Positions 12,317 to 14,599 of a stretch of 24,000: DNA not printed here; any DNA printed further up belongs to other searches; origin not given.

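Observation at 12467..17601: Quinate/shikimate operon led by an enoate-reductase-type Fe-S flavoprotein: candidate reductive (NADH-sink) hydroaromatic pathway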

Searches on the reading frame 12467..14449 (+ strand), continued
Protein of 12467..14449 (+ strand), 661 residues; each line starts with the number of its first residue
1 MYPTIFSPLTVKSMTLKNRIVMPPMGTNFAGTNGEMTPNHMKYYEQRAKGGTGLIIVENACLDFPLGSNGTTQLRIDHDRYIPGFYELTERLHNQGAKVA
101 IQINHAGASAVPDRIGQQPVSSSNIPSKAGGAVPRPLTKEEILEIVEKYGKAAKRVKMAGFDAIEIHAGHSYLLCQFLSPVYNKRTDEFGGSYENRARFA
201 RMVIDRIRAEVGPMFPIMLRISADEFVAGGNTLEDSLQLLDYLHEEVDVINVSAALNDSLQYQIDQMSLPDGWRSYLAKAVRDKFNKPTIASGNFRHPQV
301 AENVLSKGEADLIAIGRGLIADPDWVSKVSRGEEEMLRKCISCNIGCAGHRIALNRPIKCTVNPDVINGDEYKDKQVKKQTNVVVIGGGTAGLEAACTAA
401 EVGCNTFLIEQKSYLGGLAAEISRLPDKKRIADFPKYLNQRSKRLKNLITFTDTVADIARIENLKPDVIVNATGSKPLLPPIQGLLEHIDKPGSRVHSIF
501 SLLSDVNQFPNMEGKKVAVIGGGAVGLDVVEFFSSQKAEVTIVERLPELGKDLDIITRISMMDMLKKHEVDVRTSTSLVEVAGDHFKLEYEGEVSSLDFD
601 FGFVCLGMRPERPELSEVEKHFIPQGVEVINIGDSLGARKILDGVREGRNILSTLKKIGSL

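Call 22: find_encoding_contigs(protein=P0092, flank=8000, max_places=2)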
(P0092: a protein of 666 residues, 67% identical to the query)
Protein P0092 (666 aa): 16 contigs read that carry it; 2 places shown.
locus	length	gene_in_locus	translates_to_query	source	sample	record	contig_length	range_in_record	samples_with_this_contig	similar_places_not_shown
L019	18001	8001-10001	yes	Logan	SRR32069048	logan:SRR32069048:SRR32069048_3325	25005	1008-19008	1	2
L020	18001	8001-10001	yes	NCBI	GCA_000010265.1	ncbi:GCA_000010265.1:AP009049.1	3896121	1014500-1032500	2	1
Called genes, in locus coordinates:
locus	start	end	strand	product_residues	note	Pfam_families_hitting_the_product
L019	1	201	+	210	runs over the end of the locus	PF01209:Ubie_methyltran, PF05148:Methyltransf_8 (weak), PF13489:Methyltransf_23, PF05175:MTS (weak), PF13847:Methyltransf_31, PF08241:Methyltransf_11, PF08242:Methyltransf_12, PF13649:Methyltransf_25, +1 more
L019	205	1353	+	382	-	PF01053:Cys_Met_Meta_PP, PF06838:Met_gamma_lyase (weak), PF00155:Aminotran_1_2 (weak), PF02347:GDC-P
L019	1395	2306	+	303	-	PF00291:PALP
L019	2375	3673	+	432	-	PF01476:LysM, PF23446:LysM1_NFP_LYK (faint), PF23462:LysM3_NFP (faint), PF23473:LysM3_LYK4_5 (weak), PF01476:LysM, PF23473:LysM3_LYK4_5 (weak), PF00704:Glyco_hydro_18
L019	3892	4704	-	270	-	PF01501:Glyco_transf_8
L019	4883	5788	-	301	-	PF00126:HTH_1, PF03466:LysR_substrate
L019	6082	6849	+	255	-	PF01487:DHquinase_I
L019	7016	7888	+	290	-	PF08501:Shikimate_dh_N, PF18317:SDH_C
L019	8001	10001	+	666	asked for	PF00724:Oxidored_FMN, PF07992:Pyr_redox_2 (weak), PF00070:Pyr_redox (weak), PF01134:GIDA (weak), PF12831:FAD_oxidored, PF13450:NAD_binding_8 (weak), PF07992:Pyr_redox_2, PF00070:Pyr_redox, +5 more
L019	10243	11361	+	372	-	PF06662:C5-epim_C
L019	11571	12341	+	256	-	PF02129:Peptidase_S15, PF20434:BD-FAE (weak), PF00561:Abhydrolase_1, PF12146:Hydrolase_4, PF12697:Abhydrolase_6, PF20408:Abhydrolase_11 (faint), PF00326:Peptidase_S9, PF08840:BAAT_C (weak)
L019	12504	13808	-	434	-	PF07690:MFS_1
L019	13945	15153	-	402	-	PF07690:MFS_1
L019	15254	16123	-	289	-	PF08501:Shikimate_dh_N, PF02056:Glyco_hydro_4 (faint), PF18317:SDH_C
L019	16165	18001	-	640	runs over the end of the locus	PF00724:Oxidored_FMN, PF01134:GIDA (faint), PF01262:AlaDh_PNT_C (faint), PF07992:Pyr_redox_2, PF13450:NAD_binding_8, PF13738:Pyr_redox_3, PF00070:Pyr_redox, PF13450:NAD_binding_8 (weak), +3 more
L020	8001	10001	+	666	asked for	PF00724:Oxidored_FMN, PF07992:Pyr_redox_2 (weak), PF00070:Pyr_redox (weak), PF01134:GIDA (weak), PF12831:FAD_oxidored, PF13450:NAD_binding_8 (weak), PF07992:Pyr_redox_2, PF00070:Pyr_redox, +5 more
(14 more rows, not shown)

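Call 37: find_encoding_contigs(protein=P0100, flank=8000, max_places=1)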
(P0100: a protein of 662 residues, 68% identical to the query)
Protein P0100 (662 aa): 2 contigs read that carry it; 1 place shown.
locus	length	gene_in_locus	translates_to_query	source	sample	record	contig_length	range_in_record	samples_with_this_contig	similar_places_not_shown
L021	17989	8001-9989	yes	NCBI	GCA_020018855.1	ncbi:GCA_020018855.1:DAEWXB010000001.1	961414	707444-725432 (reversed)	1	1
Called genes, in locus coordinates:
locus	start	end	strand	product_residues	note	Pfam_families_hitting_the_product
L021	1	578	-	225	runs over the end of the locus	PF00027:cNMP_binding, PF13545:HTH_Crp_2, PF00325:Crp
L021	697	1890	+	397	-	PF07690:MFS_1, PF12832:MFS_1_like (weak), PF00083:Sugar_tr, PF05977:MFS_3, PF12832:MFS_1_like (weak), PF07690:MFS_1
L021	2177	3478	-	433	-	PF00375:SDF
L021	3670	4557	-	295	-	PF00126:HTH_1, PF03466:LysR_substrate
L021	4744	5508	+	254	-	PF01487:DHquinase_I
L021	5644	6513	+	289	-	PF08501:Shikimate_dh_N, PF18317:SDH_C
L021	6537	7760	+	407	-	PF07690:MFS_1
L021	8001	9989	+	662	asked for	PF00724:Oxidored_FMN, PF07992:Pyr_redox_2 (weak), PF13738:Pyr_redox_3 (faint), PF00070:Pyr_redox (weak), PF01134:GIDA (weak), PF07992:Pyr_redox_2, PF12831:FAD_oxidored, PF00070:Pyr_redox, +5 more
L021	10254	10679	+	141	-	PF00258:Flavodoxin_1, PF12641:Flavodoxin_3, PF12724:Flavodoxin_5 (weak)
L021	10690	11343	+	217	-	PF12672:DUF3793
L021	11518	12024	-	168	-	PF01464:SLT (weak)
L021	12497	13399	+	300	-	PF01966:HD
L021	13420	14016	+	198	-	PF27735:2-thiour_desulf_put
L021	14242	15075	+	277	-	PF01261:AP_endonuc_2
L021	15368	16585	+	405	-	PF07992:Pyr_redox_2 (faint), PF01266:DAO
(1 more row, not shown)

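Call 38: find_encoding_contigs(protein=P0102, flank=8000, max_places=1)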
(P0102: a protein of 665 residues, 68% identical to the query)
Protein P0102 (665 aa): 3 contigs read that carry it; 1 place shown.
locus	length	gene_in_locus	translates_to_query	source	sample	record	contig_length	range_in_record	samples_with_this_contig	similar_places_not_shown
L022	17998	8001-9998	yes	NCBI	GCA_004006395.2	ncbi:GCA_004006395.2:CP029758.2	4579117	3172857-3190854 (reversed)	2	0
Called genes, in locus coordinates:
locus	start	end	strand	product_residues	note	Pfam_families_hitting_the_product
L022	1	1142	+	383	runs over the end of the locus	PF00072:Response_reg, PF10609:ParA, PF13614:AAA_31, PF01656:CbiA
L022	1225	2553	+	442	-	PF00437:T2SSE, PF27713:UCP018868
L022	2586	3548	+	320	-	PF00482:T2SSF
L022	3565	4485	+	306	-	PF00482:T2SSF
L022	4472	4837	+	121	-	PF02643:DUF192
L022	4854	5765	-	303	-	PF00126:HTH_1, PF03466:LysR_substrate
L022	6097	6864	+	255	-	PF01487:DHquinase_I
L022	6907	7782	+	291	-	PF08501:Shikimate_dh_N, PF18317:SDH_C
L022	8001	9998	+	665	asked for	PF00724:Oxidored_FMN, PF01262:AlaDh_PNT_C (faint), PF07992:Pyr_redox_2 (weak), PF01134:GIDA (weak), PF07992:Pyr_redox_2, PF12831:FAD_oxidored, PF13450:NAD_binding_8 (weak), PF00070:Pyr_redox, +3 more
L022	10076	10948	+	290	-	PF01261:AP_endonuc_2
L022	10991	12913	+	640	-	PF00724:Oxidored_FMN, PF01266:DAO (weak), PF03486:HI0933_like (weak), PF07992:Pyr_redox_2, PF12831:FAD_oxidored, PF13450:NAD_binding_8, PF13738:Pyr_redox_3, PF00070:Pyr_redox, +6 more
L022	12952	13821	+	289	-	PF08501:Shikimate_dh_N, PF02056:Glyco_hydro_4 (faint), PF18317:SDH_C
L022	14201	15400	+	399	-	PF07690:MFS_1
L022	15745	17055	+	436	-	PF07690:MFS_1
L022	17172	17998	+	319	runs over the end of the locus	PF00135:COesterase, PF20434:BD-FAE, PF07859:Abhydrolase_3, PF00326:Peptidase_S9 (weak)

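Call 39: find_encoding_contigs(protein=P0110, flank=8000, max_places=1)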
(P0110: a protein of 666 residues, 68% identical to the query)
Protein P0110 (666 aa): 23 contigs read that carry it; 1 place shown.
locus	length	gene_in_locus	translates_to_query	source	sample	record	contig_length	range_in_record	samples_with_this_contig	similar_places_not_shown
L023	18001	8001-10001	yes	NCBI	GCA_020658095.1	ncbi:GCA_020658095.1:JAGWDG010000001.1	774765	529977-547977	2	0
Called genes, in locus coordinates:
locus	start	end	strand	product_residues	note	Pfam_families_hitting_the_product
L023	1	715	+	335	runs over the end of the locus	PF13187:Fer4_9 (faint), PF25160:LdpA_Fe-S-bd (faint), PF00037:Fer4 (faint), PF12797:Fer4_2 (faint), PF13183:Fer4_8 (weak), PF13237:Fer4_10 (faint), PF17179:Fer4_22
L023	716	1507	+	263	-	PF00175:NAD_binding_1, PF10418:DHODB_Fe-S_bind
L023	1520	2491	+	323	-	PF03460:NIR_SIR_ferr, PF01077:NIR_SIR, PF13237:Fer4_10, PF14697:Fer4_21, PF12838:Fer4_7 (weak), PF13187:Fer4_9 (weak), PF00037:Fer4, PF12837:Fer4_6 (weak), +2 more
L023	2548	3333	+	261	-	PF01226:Form_Nir_trans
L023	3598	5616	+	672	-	PF04632:FUSC (weak), PF13515:FUSC_2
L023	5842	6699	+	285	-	PF00561:Abhydrolase_1 (faint), PF12695:Abhydrolase_5, PF20408:Abhydrolase_11 (weak)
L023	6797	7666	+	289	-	PF04055:Radical_SAM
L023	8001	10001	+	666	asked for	PF00724:Oxidored_FMN, PF01262:AlaDh_PNT_C (weak), PF07992:Pyr_redox_2 (weak), PF01134:GIDA (weak), PF07992:Pyr_redox_2, PF12831:FAD_oxidored, PF13450:NAD_binding_8 (weak), PF00070:Pyr_redox, +4 more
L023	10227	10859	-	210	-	PF00132:Hexapep, PF14602:Hexapep_2 (weak)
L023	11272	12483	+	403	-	PF13527:Acetyltransf_9, PF00583:Acetyltransf_1 (faint), PF17668:Acetyltransf_17, PF13530:SCP2_2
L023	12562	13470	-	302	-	PF00126:HTH_1, PF03466:LysR_substrate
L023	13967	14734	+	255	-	PF01487:DHquinase_I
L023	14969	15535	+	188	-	PF00484:Pro_CA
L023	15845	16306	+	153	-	PF22381:Staph_reg_Sar_Rot (weak), PF01047:MarR, PF12802:MarR_2, PF13412:HTH_24 (weak), PF13463:HTH_27, PF01325:Fe_dep_repress (faint)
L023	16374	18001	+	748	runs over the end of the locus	PF02463:SMC_N (faint), PF00664:ABC_membrane, PF00005:ABC_tran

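Call 44: search_solved_structures(query=L022:10076-10945:+, max_evalue=0.00001)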
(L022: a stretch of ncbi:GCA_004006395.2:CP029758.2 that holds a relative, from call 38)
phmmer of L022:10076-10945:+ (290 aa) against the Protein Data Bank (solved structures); distinct sequences matched with E-value up to 0.00001: 2.
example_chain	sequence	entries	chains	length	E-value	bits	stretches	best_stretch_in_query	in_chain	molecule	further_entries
2g0w_A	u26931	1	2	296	7e-96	324.2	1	9-288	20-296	Lmo2234 protein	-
6een_D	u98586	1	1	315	4.5e-07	32.7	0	205-274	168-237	Designer Pentatricopeptide Protein dPPR10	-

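Call 49: find_related_loci(query=A1, collection=metagenome_contigs, flank=8000)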
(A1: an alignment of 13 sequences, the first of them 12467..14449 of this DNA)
Query A1 (661 aa) in metagenome_contigs; peptide patterns used: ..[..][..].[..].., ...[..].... (x = any residue, [..] = any of these).
600 stretches matched a pattern (row limit reached: there are more); 577 encode a relative of the query (tblastn E <= 1e-3); the best 80 are kept; 80 distinct loci.
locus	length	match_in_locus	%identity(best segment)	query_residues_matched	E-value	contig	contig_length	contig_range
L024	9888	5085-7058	74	2-661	0e+0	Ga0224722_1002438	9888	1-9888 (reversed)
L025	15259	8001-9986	67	2-661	0e+0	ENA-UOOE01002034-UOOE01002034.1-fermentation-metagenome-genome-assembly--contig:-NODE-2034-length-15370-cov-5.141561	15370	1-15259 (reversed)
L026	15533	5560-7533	66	2-659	0e+0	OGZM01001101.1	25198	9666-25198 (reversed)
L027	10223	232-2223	64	2-661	0e+0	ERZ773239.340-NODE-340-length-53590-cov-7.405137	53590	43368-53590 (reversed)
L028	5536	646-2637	64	2-661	0e+0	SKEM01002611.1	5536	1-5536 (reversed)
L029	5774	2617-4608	64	2-661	0e+0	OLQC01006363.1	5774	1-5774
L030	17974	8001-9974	62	2-657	0e+0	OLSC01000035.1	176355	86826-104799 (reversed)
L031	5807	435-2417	63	2-661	0e+0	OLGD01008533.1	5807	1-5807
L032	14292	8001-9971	64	2-657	0e+0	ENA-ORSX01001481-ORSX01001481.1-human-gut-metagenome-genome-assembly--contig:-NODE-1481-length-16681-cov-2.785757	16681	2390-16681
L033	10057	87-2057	63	2-657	0e+0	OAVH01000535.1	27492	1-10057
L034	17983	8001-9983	63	2-661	0e+0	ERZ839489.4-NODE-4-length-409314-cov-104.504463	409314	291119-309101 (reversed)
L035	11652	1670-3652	59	2-661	0e+0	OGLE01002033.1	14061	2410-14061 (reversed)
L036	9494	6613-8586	61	2-657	0e+0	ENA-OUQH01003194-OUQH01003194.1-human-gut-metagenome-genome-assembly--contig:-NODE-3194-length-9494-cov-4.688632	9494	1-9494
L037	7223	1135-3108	61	2-657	0e+0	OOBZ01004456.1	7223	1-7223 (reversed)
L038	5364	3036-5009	61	2-657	0e+0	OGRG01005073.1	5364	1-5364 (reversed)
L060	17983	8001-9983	61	2-661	0e+0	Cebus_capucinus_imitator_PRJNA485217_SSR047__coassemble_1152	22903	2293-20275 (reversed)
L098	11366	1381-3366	55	2-661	0e+0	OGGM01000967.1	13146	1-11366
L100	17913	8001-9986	58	2-661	0e+0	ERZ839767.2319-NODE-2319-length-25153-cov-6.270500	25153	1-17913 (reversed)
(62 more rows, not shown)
